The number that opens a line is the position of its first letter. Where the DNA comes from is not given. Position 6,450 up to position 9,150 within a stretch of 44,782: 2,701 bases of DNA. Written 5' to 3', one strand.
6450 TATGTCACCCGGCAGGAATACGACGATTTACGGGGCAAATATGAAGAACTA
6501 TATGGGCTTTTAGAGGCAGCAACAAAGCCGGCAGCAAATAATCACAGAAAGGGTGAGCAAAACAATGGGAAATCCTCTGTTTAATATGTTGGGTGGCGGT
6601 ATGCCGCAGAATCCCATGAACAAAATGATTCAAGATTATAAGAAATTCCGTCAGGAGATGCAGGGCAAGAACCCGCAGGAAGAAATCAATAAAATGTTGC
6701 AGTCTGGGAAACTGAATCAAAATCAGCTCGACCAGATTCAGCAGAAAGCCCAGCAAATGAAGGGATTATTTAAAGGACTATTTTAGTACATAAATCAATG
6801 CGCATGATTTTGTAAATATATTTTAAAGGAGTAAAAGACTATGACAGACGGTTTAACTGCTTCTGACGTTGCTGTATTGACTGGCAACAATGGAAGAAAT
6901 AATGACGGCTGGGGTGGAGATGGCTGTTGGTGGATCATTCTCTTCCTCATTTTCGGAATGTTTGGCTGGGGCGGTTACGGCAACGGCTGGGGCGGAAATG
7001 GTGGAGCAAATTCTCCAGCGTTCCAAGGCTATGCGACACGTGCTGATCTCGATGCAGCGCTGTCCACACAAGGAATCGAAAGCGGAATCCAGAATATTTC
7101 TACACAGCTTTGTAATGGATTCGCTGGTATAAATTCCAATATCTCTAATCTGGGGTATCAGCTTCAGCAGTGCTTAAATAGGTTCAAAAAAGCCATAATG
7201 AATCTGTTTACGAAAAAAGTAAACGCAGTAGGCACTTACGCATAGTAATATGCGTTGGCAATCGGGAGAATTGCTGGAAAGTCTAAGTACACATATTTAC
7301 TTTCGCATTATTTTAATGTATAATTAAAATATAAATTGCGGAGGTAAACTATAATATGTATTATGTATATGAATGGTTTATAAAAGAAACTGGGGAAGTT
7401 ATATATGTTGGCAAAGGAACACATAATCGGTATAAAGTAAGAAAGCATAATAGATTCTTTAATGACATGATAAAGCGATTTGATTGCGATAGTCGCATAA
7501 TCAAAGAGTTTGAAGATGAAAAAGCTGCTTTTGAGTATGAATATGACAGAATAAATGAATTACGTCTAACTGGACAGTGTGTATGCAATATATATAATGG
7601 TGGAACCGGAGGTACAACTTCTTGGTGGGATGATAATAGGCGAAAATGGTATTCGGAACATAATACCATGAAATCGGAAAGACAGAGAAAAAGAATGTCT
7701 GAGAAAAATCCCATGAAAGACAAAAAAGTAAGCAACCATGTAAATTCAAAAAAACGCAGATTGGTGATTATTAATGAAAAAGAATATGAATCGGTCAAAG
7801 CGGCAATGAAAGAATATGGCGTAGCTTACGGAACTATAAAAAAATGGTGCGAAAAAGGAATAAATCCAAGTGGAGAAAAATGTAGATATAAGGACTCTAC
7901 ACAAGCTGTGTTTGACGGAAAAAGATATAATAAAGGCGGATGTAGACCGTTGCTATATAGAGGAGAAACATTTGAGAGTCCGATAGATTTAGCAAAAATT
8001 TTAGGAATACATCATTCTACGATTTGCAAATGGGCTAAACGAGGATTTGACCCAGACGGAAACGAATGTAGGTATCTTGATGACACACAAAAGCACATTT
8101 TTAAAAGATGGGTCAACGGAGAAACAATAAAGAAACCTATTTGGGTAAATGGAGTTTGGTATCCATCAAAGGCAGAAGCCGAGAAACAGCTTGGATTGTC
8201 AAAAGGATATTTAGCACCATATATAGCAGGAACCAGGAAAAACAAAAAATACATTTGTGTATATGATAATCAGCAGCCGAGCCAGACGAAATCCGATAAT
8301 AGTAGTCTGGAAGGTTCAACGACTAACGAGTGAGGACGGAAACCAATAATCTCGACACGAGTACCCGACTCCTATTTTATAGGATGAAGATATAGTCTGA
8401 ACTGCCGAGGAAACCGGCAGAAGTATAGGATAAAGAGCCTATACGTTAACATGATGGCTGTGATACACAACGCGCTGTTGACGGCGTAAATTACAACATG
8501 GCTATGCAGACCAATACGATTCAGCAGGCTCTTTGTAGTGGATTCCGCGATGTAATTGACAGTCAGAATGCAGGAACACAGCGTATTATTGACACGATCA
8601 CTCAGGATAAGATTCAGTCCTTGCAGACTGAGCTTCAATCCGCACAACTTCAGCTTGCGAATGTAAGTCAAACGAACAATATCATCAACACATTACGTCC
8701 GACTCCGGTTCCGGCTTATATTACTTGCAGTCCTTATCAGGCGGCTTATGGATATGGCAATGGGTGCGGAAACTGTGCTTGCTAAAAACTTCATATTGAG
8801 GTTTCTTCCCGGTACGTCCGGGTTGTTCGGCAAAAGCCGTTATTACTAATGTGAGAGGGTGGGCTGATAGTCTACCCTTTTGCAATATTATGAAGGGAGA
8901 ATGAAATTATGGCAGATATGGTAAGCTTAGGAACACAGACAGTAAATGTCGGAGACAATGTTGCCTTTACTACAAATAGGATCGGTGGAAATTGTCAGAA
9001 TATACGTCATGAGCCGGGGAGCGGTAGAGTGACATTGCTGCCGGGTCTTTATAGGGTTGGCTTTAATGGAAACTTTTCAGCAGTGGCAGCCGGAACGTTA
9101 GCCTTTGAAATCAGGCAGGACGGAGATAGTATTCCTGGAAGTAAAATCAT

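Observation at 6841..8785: Group I intron with a GIY-YIG homing endonuclease splits a Gly/Trp/Cys-rich membrane-protein gene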

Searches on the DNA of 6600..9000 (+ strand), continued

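Call 19: get_annotated_region(hit=H3, flank=1500)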
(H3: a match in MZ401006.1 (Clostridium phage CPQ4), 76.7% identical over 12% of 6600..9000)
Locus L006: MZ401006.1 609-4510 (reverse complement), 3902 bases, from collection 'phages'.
description: Clostridium phage CPQ4, complete genome.
organism: Clostridium phage CPQ4 (NCBI taxid 2863150)
taxonomy: Viruses; Duplodnaviria; Heunggongvirae; Uroviricota; Caudoviricetes
host: Clostridium perfringens JCM 1290; source: chicken meat; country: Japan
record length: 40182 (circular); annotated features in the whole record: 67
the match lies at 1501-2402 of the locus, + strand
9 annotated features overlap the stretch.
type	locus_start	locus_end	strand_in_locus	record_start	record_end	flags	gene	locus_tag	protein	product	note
CDS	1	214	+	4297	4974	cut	-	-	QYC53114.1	DNA binding protein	-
CDS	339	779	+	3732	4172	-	-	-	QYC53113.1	hypothetical protein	-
CDS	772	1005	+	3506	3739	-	-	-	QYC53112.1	hypothetical protein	-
CDS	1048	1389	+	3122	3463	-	-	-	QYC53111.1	hypothetical protein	-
CDS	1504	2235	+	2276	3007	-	-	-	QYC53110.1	hypothetical protein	-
CDS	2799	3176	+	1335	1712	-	-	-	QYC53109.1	hypothetical protein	-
CDS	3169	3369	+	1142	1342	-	-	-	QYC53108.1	hypothetical protein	-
CDS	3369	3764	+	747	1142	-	-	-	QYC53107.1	hypothetical protein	-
CDS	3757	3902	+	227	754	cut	-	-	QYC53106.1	hypothetical protein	-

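Call 20: get_annotated_region(hit=H5, flank=2000)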
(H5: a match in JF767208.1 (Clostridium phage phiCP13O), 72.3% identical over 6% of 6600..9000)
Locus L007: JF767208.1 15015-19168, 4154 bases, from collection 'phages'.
description: Clostridium phage phi13O, complete genome.
organism: Clostridium phage phiCP13O (NCBI taxid 1042122)
taxonomy: Viruses; Duplodnaviria; Heunggongvirae; Uroviricota; Caudoviricetes
host: Clostridium perfringens; source: -; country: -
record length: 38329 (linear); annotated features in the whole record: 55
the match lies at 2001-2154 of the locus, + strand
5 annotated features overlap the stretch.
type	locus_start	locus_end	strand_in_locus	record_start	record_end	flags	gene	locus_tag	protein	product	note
CDS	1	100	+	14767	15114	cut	-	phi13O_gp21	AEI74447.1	hypothetical protein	-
CDS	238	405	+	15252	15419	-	-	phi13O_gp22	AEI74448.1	hypothetical protein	-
CDS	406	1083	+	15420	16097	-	-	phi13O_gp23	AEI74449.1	phage-related minor tail protein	-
CDS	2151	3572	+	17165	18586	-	-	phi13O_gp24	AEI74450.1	phage-related minor tail protein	-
CDS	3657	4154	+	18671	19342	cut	-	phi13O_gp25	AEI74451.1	prophage antirepressor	-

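Call 21: search_dna_similar(query=window:7175-7360:+, collection=phages, mode=distant, max_evalue=0.01, max_rows=20)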
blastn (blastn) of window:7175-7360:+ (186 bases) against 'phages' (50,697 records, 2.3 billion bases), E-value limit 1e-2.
No match.
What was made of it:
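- Tried and rejected: blastn of the 5' intron part (7175-7360) against phage records: no match (call 21).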

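Call 22: search_rna_families(sources=[L006, L007], threshold=evalue, max_evalue=0.01, show_alignments=2)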
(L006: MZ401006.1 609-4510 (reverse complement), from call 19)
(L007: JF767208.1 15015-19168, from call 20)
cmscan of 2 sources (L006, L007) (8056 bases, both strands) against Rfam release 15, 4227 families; matches with E-value up to 0.01: 0.
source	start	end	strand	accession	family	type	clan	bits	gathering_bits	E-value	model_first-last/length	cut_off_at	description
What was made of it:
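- Tried and rejected: Rfam (E<=0.01) on the CPQ4 and phiCP13O loci: nothing (call 22), presumably for the same ORF-insertion reason.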

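Call 67: search_dna_similar(query=window:8256-8456:+, collection=phages, mode=distant, max_evalue=0.001, max_rows=40, rows=spread)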
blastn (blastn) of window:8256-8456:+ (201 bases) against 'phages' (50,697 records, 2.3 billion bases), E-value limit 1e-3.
Records with a match: 129; places in all: 130; records where one place covers at least 80% of the query: 4.
Best place of each record, by identity: 90-95% 2; 80-90% 20; 60-80% 107.
By first word of the organism name: Streptococcus 63; Bacillus 27; Flavobacterium 22; Clostridium 6; uncultured 2; Listeria 2; Acinetobacter 2; Bacteriophage 1; bajarodcaudo 1; Kolpuevirus 1; and 2 more.
By host as written in the record: Streptococcus thermophilus 47; Flavobacterium psychrophilum 950106-1/1 8; - 7; Bacillus subtilis BEST7003 7; Streptococcus thermophilus ST47795 6; Clostridium perfringens 4; Bacillus thuringiensis subsp. kurstaki 4; Flavobacterium psychrophilum strain FPS-D10 3; and 27 more.
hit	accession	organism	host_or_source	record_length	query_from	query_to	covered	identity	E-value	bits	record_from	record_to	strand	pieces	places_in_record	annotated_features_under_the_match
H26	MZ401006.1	Clostridium phage CPQ4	Clostridium perfringens JCM 1290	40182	1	196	98%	74.6%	8e-25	119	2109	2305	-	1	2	hypothetical protein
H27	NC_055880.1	uncultured phage cr111_1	human feces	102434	8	189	91%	69.7%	8e-6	55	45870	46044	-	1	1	endonuclease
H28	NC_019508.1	Clostridium phage phiCP34O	Clostridium perfringens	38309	55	196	71%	72.5%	9e-12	75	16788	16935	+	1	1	none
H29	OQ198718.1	Kolpuevirus sp. 'frurule'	Bacteroides cellulosilyticus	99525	91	194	52%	76.4%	1e-9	69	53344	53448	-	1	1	hypothetical protein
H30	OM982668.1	Bacillus phage SBSphiJ1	Bacillus subtilis BEST7003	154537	10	96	43%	76.4%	4e-4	50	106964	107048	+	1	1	none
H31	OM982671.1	Bacillus phage SBSphiJ4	Bacillus subtilis BEST7003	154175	10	96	43%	76.4%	4e-4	50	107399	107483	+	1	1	none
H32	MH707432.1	Bacillus phage BSP15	Bacillus subtilis KACC 17797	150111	10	96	43%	76.4%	4e-4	50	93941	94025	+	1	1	none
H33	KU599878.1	Flavobacterium phage Fpv2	Flavobacterium psychrophilum 950106-1/1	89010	58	149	46%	70.8%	8e-6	56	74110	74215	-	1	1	none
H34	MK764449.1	Flavobacterium phage FPSV-S29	Flavobacterium psychrophilum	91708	58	149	46%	70.8%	8e-6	56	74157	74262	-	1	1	none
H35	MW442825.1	Flavobacterium phage FPSV-D5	Flavobacterium psychrophilum FPS-D15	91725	58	149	46%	70.8%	8e-6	56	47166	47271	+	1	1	record has no annotation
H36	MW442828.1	Flavobacterium phage FPSV-D13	Flavobacterium psychrophilum FPS-D10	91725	58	149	46%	70.8%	8e-6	56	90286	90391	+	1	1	record has no annotation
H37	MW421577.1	Flavobacterium phage FPSV-S30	Flavobacterium psychrophilum strain ...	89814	58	149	46%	70.8%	8e-6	56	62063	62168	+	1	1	record has no annotation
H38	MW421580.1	Flavobacterium phage FPSV-D7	Flavobacterium psychrophilum strain ...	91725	58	149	46%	70.8%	8e-6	56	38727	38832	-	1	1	record has no annotation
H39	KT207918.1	Bacillus phage Eyuki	Bacillus thuringiensis kurstaki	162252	117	197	40%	80.2%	6e-8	64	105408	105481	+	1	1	none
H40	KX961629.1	Bacillus phage BJ4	-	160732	117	197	40%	80.2%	6e-8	64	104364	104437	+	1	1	none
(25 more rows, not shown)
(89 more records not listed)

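Call 76: search_rna_families(source=window, start=7150, end=7310, threshold=evalue, max_evalue=10, show_alignments=2)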
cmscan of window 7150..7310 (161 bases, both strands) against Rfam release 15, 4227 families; matches with E-value up to 10: 1.
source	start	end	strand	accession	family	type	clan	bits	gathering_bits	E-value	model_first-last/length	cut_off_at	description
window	7150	7255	+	RF00193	CTV_rep_sig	Cis-reg;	-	10.6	100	0.23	140-273/273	5'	Citrus tristeza virus replication signal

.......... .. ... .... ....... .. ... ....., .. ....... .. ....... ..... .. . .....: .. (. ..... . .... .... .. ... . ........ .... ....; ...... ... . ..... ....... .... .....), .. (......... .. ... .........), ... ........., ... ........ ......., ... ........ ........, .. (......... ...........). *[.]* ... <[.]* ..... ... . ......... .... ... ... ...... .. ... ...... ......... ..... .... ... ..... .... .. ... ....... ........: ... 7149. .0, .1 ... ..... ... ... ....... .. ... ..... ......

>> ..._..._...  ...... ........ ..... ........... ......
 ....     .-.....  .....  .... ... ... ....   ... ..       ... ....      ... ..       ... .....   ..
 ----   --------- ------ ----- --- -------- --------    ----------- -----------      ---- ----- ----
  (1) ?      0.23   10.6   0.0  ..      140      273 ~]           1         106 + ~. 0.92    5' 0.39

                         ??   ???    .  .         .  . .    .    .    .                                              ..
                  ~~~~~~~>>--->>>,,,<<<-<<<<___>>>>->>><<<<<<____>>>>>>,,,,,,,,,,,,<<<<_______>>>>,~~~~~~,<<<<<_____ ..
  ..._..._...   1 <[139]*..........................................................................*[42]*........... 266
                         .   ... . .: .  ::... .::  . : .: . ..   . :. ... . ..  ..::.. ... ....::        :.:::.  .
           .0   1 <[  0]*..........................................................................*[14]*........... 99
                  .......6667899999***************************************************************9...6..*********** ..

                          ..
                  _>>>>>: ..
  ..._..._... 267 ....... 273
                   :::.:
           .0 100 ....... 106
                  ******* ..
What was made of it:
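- Tried and rejected: Rfam on the 5' part alone (7150-7310): no group I hit (call 76).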

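Call 77: search_rna_families(source=window, start=8240, end=8470, threshold=evalue, max_evalue=1, show_alignments=1)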
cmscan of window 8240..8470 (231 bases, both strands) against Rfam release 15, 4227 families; matches with E-value up to 1: 2.
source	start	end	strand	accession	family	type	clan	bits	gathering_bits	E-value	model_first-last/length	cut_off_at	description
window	8240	8420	+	RF00028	Intron_gpI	Intron;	-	37.3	50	2.2e-08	71-253/253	5'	Group I catalytic intron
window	8401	8424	-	RF04063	MIR2629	Gene; miRNA;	-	17.5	60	0.074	25-49/66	no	MIR2629 microRNA precursor family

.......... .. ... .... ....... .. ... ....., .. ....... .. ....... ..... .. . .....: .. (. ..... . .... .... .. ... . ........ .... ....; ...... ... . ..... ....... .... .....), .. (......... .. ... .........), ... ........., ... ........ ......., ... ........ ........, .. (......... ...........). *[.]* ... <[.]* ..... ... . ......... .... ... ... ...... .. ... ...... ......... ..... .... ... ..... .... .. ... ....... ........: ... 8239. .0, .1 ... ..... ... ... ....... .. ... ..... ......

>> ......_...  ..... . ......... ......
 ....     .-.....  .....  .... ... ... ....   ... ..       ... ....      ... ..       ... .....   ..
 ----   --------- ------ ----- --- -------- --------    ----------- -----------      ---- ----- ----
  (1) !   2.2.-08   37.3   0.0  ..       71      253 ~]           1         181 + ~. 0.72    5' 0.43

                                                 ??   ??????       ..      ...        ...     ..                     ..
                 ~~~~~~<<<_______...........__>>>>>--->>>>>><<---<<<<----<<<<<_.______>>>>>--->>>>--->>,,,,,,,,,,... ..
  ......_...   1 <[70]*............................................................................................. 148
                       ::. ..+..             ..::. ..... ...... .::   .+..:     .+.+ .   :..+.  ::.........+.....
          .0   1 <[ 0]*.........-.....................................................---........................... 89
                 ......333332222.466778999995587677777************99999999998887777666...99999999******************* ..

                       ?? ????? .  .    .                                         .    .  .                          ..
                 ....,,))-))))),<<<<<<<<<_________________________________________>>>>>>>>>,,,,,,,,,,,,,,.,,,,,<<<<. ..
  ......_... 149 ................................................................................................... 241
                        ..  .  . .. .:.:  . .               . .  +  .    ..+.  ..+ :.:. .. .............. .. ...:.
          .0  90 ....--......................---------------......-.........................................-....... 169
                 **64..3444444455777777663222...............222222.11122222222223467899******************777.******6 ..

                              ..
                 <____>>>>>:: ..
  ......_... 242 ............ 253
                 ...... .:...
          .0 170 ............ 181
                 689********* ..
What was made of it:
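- Closest known: Rfam RF00028. Same: The window's 3' half matches model positions 71-253 (call 77).
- The window's 3' half alone scores 37.3 bits, E=2e-8 (call 77).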

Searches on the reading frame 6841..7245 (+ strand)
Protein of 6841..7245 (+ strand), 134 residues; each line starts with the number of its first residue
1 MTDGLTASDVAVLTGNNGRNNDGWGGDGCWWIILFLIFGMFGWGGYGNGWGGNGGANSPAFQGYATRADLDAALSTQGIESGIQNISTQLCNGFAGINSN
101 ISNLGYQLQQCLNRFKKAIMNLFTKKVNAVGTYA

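Call 5: search_protein_families(library=pfam, proteins=[window:6841-7245:+], max_evalue=1)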
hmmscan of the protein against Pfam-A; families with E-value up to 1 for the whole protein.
window:6841-7245:+ (134 aa): 0 families

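Call 88: list_cluster_members(proteins=[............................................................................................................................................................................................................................, window:6841-7245:+, window:8498-8785:+])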
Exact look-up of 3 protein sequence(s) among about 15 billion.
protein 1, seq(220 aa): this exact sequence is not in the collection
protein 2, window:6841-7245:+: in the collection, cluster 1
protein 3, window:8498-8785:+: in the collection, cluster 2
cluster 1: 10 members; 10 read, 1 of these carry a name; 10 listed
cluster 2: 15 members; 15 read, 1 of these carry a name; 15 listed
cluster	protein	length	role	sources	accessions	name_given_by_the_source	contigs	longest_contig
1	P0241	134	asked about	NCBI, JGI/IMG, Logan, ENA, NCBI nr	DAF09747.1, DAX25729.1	hypothetical protein | MAG TPA: hypothetical protein [Caudoviricetes sp.]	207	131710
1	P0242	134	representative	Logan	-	-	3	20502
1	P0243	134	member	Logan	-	-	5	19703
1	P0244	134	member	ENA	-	-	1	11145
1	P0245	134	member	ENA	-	-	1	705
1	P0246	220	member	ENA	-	-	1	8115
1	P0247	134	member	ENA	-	-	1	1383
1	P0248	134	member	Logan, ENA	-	-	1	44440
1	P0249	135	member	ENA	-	-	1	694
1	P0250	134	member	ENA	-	-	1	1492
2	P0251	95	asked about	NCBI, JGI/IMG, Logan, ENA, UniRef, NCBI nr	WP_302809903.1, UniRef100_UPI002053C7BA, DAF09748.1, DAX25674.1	hypothetical protein [Blautia hydrogenotrophica] | hypothetical protein | hypothetical protein n=1 Tax=Blautia hydrogenotrophica TaxID=53443 RepID=UPI002053C7BA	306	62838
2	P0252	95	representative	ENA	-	-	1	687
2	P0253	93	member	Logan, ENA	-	-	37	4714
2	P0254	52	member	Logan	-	-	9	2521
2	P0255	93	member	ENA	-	-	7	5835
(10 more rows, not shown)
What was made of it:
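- The exact 134-aa ORF is recorded on 207 public contigs (call 88). Public records annotate the two halves as separate hypothetical proteins (call 88).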
